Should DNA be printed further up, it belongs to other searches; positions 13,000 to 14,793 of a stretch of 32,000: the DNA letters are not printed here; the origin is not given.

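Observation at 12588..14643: KaiC/GvpD-like double RecA ATPase co-transcribed with a Rab-like GTPase, upstream of a TBP gene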

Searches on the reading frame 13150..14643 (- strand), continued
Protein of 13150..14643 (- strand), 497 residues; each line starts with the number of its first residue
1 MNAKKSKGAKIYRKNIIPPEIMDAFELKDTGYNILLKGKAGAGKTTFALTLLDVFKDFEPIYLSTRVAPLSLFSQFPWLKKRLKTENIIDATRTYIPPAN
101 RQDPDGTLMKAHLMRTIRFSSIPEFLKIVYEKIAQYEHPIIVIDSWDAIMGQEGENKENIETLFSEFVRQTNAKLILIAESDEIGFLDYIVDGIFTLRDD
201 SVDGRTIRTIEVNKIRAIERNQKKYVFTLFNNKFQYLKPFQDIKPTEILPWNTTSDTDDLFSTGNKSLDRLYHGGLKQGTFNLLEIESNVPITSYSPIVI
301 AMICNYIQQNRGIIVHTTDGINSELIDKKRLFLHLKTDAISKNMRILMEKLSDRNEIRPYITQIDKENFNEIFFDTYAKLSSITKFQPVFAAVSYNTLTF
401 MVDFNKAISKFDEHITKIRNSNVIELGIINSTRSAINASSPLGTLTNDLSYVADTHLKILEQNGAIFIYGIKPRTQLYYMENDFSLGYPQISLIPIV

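Call 57: fold_search(model_id=the predicted structure, library=pdb)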
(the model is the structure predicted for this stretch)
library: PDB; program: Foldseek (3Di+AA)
matches with E <= 10: 1525; with E <= 0.001: 634
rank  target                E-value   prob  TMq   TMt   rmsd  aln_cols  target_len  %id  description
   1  7s65_B                1.5e-21  1.00  0.37  0.40  18.4       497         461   15  Compressed conformation of nighttime state KaiC (released 2021-09-22)
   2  4dug_D                1.5e-20  1.00  0.37  0.37  19.1       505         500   16  Crystal Structure of Circadian Clock Protein KaiC E318A Mutant (released 2012-03-14)
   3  3k0f_D                3.0e-20  1.00  0.37  0.38  18.9       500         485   16  Crystal structure of the phosphorylation-site double mutant T426A/T432A of the KaiC circadian clock protein (released 2010-03-31)
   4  2gbl_D                4.4e-20  1.00  0.37  0.38  19.0       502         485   16  Crystal Structure of Full Length Circadian Clock Protein KaiC with Phosphorylation Sites (released 2007-01-23)
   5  4o0m_C                4.9e-20  1.00  0.36  0.36  19.1       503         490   17  Crystal structure of T. Elongatus BP-1 Clock Protein KaiC (released 2014-05-14)
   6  8zn6_I                5.8e-20  1.00  0.35  0.37  19.3       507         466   17  Crystal Structure of Designed Clock Protein KaiC (released 2025-04-16)
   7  3k0e_D                6.8e-20  1.00  0.37  0.38  19.2       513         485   16  Crystal structure of the phosphorylation-site mutant T426N of the KaiC circadian clock protein (released 2010-03-31)
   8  3k0c_D                8.4e-20  1.00  0.37  0.38  19.1       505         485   16  Crystal structure of the phosphorylation-site double mutant S431A/T432E of the KaiC circadian clock protein (released 2010-03-31)
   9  4ijm_B                8.4e-20  1.00  0.37  0.37  19.4       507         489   15  Crystal structure of circadian clock protein KaiC A422V mutant (released 2013-02-13)
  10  8zn6_L                9.9e-20  1.00  0.36  0.37  19.3       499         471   16  Crystal Structure of Designed Clock Protein KaiC (released 2025-04-16)
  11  4dug_C                9.9e-20  1.00  0.37  0.37  19.7       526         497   16  Crystal Structure of Circadian Clock Protein KaiC E318A Mutant (released 2012-03-14)
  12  3k0f_C                9.9e-20  1.00  0.35  0.36  20.5       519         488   14  Crystal structure of the phosphorylation-site double mutant T426A/T432A of the KaiC circadian clock protein (released 2010-03-31)
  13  2gbl_C                1.1e-19  1.00  0.36  0.37  19.1       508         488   16  Crystal Structure of Full Length Circadian Clock Protein KaiC with Phosphorylation Sites (released 2007-01-23)
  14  8zn6_E                1.2e-19  1.00  0.36  0.38  19.0       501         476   16  Crystal Structure of Designed Clock Protein KaiC (released 2025-04-16)
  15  3s1a_C                1.2e-19  1.00  0.36  0.37  19.0       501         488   16  Crystal structure of the phosphorylation-site double mutant S431E/T432E of the KaiC circadian clock protein (released 2011-09-21)
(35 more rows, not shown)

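Call 62: find_encoding_contigs(protein=P0024, flank=6000, max_places=2)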
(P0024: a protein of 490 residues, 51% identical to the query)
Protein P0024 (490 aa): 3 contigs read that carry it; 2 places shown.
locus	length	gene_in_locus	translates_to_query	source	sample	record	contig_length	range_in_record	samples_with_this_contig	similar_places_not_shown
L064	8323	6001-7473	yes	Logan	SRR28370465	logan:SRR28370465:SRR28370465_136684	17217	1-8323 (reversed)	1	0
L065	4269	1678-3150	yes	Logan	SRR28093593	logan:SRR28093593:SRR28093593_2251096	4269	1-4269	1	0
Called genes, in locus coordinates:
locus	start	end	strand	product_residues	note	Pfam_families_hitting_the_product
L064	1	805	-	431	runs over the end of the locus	-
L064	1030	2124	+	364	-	PF01118:Semialdhyde_dh, PF02774:Semialdhyde_dhC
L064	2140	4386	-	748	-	-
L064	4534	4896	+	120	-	-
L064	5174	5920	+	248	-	PF13404:HTH_AsnC-type, PF13412:HTH_24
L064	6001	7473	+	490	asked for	PF06745:ATPase, PF07088:GvpD_P-loop, PF13401:AAA_22 (weak)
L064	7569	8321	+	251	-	?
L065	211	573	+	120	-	-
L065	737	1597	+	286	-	PF13404:HTH_AsnC-type, PF13412:HTH_24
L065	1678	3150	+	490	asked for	PF06745:ATPase, PF07088:GvpD_P-loop, PF13401:AAA_22 (weak)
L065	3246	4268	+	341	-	?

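Call 66: search_protein_families(library=pfam, proteins=[L018:9589-9933:+, L025:2078-2455:+, L030:4043-4381:+, L035:131-451:+, L027:281-724:+, L017:5650-6315:+, L018:7178-7927:+, L008:7357-7926:+], max_evalue=0.01)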
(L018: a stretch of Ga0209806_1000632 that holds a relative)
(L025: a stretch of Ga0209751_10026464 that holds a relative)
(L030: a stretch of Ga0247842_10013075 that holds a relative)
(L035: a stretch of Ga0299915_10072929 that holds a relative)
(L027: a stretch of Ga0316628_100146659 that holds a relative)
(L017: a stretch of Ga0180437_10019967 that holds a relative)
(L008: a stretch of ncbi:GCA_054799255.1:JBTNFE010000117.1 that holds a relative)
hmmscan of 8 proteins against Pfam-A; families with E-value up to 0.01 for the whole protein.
L018:9589-9933:+ (114 aa): 4 families
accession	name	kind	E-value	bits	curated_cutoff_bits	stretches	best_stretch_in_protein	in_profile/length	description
PF12840.13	HTH_20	-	2e-06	28.1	27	1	17-58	8-50/51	Helix-turn-helix domain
PF01978.25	TrmB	-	0.00087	19.5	25.6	1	23-60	19-56/68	Sugar-specific transcriptional regulator TrmB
PF08279.18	HTH_11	-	0.0027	18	25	1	18-66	8-51/55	HTH domain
PF09339.16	HTH_IclR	-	0.0077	16.4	22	0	20-56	12-48/52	IclR helix-turn-helix domain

L025:2078-2455:+ (125 aa): 5 families
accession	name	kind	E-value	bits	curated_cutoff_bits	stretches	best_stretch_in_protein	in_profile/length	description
PF12840.13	HTH_20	-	5.6e-06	26.7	27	1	34-69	15-50/51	Helix-turn-helix domain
PF01978.25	TrmB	-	3.9e-05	23.9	25.6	1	35-71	20-56/68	Sugar-specific transcriptional regulator TrmB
PF08279.18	HTH_11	-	0.0018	18.5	25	1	29-77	8-51/55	HTH domain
PF13412.12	HTH_24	-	0.0022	18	21.9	1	39-68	19-48/48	Winged helix-turn-helix DNA-binding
PF09339.16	HTH_IclR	-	0.0071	16.5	22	0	31-68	12-49/52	IclR helix-turn-helix domain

L030:4043-4381:+ (112 aa): 6 families
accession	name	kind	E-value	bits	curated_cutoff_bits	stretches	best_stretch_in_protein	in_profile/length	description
PF12840.13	HTH_20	-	6.1e-06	26.6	27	1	13-60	2-50/51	Helix-turn-helix domain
PF01022.26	HTH_5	-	0.00053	20.2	22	1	19-59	6-46/47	Bacterial regulatory protein, arsR family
PF05331.17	DUF742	-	0.00056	20.2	27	1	16-66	44-93/114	Protein of unknown function (DUF742)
PF09339.16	HTH_IclR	-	0.00066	19.8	22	1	30-58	20-48/52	IclR helix-turn-helix domain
PF13412.12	HTH_24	-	0.0021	18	21.9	1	30-59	19-48/48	Winged helix-turn-helix DNA-binding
PF12802.13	MarR_2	-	0.0069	17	27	0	27-59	17-51/61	MarR family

L035:131-451:+ (106 aa): 0 families

L027:281-724:+ (147 aa): 5 families
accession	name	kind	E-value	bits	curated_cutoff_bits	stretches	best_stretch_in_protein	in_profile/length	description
PF12840.13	HTH_20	-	2.1e-07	31.3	27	1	18-58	9-50/51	Helix-turn-helix domain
PF13412.12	HTH_24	-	0.0017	18.4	21.9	1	31-57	22-48/48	Winged helix-turn-helix DNA-binding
PF24409.1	wHTH-PRTase_assc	-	0.0025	18.3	27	1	18-70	3-54/83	wHTH-PRTase associated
PF25213.1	HVO_A0261_N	-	0.0058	16.9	35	1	16-71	14-71/86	HVO_A0261 N-terminal domain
PF01978.25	TrmB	-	0.0079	16.5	25.6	0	19-58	17-54/68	Sugar-specific transcriptional regulator TrmB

L017:5650-6315:+ (221 aa): 3 families
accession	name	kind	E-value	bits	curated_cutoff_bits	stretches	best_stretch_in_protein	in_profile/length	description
PF06745.19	ATPase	-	8.7e-18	65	26.6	1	2-205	16-218/231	KaiC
PF24336.1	DUF7504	-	6.1e-08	33.8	27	1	7-177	3-179/179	Family of unknown function (DUF7504)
PF07088.17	GvpD_P-loop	-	0.0068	16.7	24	0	7-188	12-183/189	GvpD gas vesicle protein, P-loop domain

L018:7178-7927:+ (249 aa): 1 family
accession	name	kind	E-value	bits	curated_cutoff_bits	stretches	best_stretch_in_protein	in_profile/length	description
PF01904.24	DUF72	-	9e-30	104.8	25.3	1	16-225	14-203/217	Protein of unknown function DUF72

L008:7357-7926:+ (189 aa): 1 family
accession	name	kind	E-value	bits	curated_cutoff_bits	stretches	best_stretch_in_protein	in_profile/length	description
PF08651.15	DASH_Duo1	-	0.0084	16.3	25.4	0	144-177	27-60/74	DASH complex subunit Duo1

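Call 76: search_protein_families(library=pfam, alignment_id=A3, max_evalue=0.001)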
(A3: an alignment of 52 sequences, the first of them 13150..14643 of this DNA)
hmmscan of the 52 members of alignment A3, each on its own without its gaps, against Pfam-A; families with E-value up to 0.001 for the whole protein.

A. member 1, window:13150-14643:- (497 aa): 2 families
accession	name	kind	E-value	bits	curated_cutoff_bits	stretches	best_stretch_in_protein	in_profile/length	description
PF07088.17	GvpD_P-loop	-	1.1e-18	68.3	24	1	25-211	4-187/189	GvpD gas vesicle protein, P-loop domain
PF06745.19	ATPase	-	7.7e-13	48.8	26.6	1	32-231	20-221/231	KaiC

B. families by the number of members that match (of 52 scanned): 24 families
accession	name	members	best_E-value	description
PF07088.17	GvpD_P-loop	52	6.4e-30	GvpD gas vesicle protein, P-loop domain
PF06745.19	ATPase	52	3.3e-18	KaiC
PF20440.3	GvpD_bR2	31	3.8e-15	GvpD basic region 2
PF13401.12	AAA_22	22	1e-06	AAA domain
PF00004.35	AAA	21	2e-05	ATPase family associated with various cellular activities (AAA)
PF20720.3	nSTAND3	16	9.6e-08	Novel STAND NTPase 3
PF13191.12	AAA_16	13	1.8e-05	AAA ATPase domain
PF05729.18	NACHT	10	2.6e-06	NACHT domain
PF01637.24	ATPase_2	7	6e-06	ATPase domain predominantly from Archaea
PF24883.2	NPHP3_N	7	1.4e-05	Nephrocystin 3, N-terminal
PF05625.17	PAXNEB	6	1.6e-05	PAXNEB protein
PF03796.21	DnaB_C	6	1.6e-05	DnaB-like helicase C terminal domain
PF13479.12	AAA_24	5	7.7e-07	AAA domain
PF13173.12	AAA_14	5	2.1e-05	AAA domain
PF04665.18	Pox_A32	4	4.1e-07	Poxvirus A32 protein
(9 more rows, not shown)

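Call 82: search_dna_similar(query=window:13150-14643:-, collection=plasmids, mode=protein, max_evalue=0.01, max_rows=25)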
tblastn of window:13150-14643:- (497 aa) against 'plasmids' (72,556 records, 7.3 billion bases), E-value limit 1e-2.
Records with a match: 18; places in all: 20; records where one place covers at least 80% of the query: 12.
Best place of each record, by identity: <60% 18.
By first word of the organism name: Halobacterium 16; Haloplanus 1; Halogeometricum 1.
By predicted mobility (MOB-suite, as given by PLSDB): non-mobilizable 18.
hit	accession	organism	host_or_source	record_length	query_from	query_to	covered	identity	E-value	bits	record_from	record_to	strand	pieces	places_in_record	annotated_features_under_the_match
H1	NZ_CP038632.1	Halobacterium salinarum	cell culture,DSM:3754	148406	19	497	96%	22.4%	2e-21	105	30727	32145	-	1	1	gvpD: gas vesicle protein GvpD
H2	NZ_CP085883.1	Halobacterium salinarum NRC-34001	Genome,Canadian salted buffalo hide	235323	19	497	96%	22.4%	2e-21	105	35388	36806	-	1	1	gvpD: gas vesicle protein GvpD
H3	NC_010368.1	Halobacterium salinarum NRC-34001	-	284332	19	497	96%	22.4%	2e-21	105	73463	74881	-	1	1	gvpD: gas vesicle protein GvpD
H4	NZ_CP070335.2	Halobacterium sp. BOL4-2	Salt,Salt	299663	19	497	96%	22.4%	2e-21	105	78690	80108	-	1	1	gvpD: gas vesicle protein GvpD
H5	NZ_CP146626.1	Halobacterium salinarum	-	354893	19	497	96%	22.4%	2e-21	105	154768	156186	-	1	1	gvpD: gas vesicle protein GvpD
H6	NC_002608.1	Halobacterium salinarum NRC-34001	-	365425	19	497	96%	22.4%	2e-21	105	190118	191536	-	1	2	gvpD: gas vesicle protein GvpD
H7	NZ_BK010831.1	Halobacterium salinarum NRC-34001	-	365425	19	497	96%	22.4%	2e-21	105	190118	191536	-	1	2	gvpD: gas vesicle protein GvpD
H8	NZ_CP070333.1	Halobacterium sp. BOL4-2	Salt,Salt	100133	19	497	96%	22.4%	2e-21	105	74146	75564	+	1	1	gvpD: gas vesicle protein GvpD basic region 2 domain-containing protein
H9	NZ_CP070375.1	Halobacterium sp. GSL-19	Brine,Brine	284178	19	497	96%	22.4%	2e-21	105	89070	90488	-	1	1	gvpD: gas vesicle protein GvpD basic region 2 domain-containing protein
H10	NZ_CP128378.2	Halobacterium salinarum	-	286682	19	497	96%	22.4%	2e-21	105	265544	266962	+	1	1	gvpD: gas vesicle protein GvpD basic region 2 domain-containing protein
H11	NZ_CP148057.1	Halobacterium salinarum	Whole genome,Hypersaline lake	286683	19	497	96%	22.4%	2e-21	105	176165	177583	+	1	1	gvpD: gas vesicle protein GvpD basic region 2 domain-containing protein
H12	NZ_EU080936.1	Halobacterium sp. GN101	-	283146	19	497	96%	22.4%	3e-21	105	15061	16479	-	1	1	gvpD: gas vesicle protein GvpD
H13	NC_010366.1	Halobacterium salinarum NRC-34001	-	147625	12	315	61%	26.3%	3e-21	105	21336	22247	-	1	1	gvpD: gas vesicle protein GvpD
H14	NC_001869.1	Halobacterium salinarum NRC-34001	-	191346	12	315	61%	26.3%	3e-21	105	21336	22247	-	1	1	gvpD: gas vesicle protein GvpD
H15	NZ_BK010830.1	Halobacterium salinarum NRC-34001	-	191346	12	315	61%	26.3%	3e-21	105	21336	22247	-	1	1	gvpD: gas vesicle protein GvpD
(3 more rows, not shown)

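Call 83: get_annotated_region(hit=H14, flank=2500)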
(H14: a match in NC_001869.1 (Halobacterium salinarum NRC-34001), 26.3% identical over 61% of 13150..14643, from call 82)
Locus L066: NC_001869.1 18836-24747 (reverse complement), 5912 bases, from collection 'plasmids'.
description: Halobacterium salinarum NRC-1 plasmid pNRC100, complete sequence
organism: Halobacterium salinarum NRC-34001 (NCBI taxid 64091)
taxonomy: Archaea; Euryarchaeota; Halobacteria; Halobacteriales; Halobacteriaceae; Halobacterium; Halobacterium salinarum; Halobacterium salinarum NRC-34001
host: -; source: -; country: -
typing (MOB-suite, as given by PLSDB): non-mobilizable
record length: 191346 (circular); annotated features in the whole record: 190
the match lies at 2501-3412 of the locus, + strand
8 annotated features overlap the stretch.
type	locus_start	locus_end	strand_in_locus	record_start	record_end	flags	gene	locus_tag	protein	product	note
CDS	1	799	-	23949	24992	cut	gvpN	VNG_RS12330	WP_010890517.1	gas vesicle protein GvpN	GO:0031412 - gas vesicle organization [Evidence IEA]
CDS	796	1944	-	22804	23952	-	gvpC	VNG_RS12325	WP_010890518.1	gas vesicle protein GvpC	-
CDS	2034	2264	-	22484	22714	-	gvpA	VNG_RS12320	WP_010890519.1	gas vesicle structural protein GvpA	-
CDS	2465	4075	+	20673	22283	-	gvpD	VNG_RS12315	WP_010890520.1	gas vesicle protein GvpD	-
CDS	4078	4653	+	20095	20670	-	gvpE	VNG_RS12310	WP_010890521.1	gas vesicle transcriptional activator GvpE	-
CDS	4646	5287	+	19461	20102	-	gvpF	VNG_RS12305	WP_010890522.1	gas vesicle protein GvpF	-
CDS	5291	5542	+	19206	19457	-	gvpG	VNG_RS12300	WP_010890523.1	gas vesicle protein GvpG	-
CDS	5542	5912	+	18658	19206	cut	gvpH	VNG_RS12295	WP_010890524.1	gas vesicle protein GvpH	-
